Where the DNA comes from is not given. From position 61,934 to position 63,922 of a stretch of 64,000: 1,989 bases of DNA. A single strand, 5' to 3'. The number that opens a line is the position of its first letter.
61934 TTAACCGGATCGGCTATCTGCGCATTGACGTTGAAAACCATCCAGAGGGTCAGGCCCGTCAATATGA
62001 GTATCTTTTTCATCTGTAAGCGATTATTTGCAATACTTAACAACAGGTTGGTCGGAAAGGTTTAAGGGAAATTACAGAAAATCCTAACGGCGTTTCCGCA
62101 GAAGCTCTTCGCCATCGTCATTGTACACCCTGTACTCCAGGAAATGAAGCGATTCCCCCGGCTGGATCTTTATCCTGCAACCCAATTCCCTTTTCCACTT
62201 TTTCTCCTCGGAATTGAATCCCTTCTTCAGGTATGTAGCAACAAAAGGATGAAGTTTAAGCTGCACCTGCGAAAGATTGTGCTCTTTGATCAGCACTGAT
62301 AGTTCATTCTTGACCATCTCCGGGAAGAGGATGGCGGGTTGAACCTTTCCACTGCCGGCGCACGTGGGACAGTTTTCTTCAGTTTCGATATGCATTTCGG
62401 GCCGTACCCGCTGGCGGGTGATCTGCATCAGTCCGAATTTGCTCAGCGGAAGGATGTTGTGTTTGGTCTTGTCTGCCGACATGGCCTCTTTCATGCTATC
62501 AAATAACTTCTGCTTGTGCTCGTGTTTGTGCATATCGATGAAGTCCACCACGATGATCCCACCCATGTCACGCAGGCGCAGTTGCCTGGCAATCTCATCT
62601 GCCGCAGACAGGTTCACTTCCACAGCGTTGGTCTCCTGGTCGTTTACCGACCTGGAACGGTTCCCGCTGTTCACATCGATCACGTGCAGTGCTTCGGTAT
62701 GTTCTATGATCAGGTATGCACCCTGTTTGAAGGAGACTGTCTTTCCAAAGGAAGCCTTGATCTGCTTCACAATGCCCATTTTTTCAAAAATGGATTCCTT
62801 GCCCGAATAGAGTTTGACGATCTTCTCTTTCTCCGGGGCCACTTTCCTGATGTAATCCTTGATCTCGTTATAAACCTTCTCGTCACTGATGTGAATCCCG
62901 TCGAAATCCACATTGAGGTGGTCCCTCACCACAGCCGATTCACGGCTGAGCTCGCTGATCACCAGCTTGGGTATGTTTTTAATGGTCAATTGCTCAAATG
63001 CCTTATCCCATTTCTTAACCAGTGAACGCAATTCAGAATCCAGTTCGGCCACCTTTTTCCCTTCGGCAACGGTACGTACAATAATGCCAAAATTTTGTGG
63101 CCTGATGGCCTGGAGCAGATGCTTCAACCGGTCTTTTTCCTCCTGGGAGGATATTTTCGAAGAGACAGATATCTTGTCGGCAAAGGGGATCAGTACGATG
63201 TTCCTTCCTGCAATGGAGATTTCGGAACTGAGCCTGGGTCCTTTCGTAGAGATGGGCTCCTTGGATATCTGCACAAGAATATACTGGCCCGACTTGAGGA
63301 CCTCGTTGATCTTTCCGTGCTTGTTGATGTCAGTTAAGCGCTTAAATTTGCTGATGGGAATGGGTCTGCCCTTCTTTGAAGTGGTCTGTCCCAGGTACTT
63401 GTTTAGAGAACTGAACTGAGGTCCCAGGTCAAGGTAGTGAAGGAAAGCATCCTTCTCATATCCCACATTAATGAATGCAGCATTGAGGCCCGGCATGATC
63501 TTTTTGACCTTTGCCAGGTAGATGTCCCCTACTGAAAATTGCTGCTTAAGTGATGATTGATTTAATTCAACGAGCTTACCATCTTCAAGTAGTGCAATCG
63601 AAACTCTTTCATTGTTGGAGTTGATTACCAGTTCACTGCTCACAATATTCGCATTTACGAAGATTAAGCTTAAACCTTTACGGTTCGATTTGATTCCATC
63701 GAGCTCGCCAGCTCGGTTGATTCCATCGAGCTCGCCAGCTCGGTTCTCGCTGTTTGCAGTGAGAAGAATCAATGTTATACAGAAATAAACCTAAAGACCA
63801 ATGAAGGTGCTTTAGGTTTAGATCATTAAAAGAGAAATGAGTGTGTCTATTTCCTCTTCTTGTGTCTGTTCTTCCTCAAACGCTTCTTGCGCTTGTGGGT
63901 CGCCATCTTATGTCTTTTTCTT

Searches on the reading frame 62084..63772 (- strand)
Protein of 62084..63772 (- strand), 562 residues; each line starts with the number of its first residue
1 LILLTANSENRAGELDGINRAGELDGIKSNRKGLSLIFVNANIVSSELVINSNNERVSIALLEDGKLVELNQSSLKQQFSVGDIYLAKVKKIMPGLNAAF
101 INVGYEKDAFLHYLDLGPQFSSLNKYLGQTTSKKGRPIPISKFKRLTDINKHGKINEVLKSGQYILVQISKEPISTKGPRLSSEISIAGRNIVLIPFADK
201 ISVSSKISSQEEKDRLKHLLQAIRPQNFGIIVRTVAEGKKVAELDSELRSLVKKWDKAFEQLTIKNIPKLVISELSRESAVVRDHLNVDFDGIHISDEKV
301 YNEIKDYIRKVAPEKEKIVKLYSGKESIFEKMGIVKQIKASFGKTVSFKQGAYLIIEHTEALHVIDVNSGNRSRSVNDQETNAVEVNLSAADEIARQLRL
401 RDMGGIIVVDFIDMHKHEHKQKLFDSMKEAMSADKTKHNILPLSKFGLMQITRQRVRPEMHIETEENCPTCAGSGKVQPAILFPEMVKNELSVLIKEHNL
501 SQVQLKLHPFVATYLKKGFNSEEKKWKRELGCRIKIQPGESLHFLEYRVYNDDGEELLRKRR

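Call 58: search_protein_families(library=pfam, proteins=[window:62084-63772:-], max_evalue=0.001)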
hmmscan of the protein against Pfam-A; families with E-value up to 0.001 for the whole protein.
window:62084-63772:- (562 aa): 1 family
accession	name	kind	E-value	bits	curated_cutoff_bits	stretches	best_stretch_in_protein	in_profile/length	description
PF10150.14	RNase_E_G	-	4.4e-95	318.6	25.5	1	186-456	1-270/270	Ribonuclease E/G family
